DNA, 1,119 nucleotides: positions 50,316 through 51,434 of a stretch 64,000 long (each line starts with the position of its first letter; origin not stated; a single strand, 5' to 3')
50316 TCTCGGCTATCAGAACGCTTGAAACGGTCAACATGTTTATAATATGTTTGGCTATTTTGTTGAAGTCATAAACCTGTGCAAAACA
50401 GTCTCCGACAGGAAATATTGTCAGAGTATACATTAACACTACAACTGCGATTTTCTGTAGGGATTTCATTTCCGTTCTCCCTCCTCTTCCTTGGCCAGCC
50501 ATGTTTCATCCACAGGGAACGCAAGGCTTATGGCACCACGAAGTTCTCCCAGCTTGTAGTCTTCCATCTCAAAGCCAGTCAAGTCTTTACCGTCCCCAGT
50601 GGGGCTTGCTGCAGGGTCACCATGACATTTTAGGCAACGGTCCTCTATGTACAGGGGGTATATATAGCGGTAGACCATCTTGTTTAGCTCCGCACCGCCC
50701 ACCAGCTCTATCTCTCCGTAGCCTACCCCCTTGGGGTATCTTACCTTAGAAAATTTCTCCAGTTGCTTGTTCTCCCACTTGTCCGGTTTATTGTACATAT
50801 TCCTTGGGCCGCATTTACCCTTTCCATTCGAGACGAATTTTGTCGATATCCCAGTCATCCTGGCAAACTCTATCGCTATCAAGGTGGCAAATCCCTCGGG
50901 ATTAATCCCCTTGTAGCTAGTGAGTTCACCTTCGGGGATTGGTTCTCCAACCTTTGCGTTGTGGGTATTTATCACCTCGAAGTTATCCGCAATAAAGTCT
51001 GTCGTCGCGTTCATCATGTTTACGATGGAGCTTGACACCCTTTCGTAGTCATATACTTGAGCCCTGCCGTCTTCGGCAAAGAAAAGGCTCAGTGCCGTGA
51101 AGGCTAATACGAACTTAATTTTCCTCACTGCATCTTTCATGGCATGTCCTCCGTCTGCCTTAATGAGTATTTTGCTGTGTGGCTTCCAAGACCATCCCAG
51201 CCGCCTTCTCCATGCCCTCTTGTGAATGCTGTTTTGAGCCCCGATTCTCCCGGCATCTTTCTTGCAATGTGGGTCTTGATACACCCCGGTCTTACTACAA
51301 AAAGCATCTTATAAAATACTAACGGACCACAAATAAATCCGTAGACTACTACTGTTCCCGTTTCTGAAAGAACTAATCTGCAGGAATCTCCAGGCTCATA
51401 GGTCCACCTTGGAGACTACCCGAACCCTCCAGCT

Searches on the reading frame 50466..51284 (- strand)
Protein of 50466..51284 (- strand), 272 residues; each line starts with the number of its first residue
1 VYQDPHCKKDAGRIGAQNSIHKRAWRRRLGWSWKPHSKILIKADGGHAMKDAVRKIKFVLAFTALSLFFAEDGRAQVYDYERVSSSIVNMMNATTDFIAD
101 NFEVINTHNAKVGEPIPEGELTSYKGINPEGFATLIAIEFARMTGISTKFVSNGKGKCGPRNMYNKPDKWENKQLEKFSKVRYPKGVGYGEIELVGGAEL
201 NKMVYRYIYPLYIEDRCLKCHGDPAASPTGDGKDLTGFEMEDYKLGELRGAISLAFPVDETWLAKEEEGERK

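Call 3: search_protein_families(library=pfam, proteins=[window:50466-51284:-], max_evalue=0.01)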
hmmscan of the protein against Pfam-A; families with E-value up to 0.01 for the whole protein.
window:50466-51284:- (272 aa): 1 family
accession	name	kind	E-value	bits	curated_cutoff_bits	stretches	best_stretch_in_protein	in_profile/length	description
PF11845.13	Tll0287-like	-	8.2e-22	78.6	24.1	1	83-257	11-144/144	Tll0287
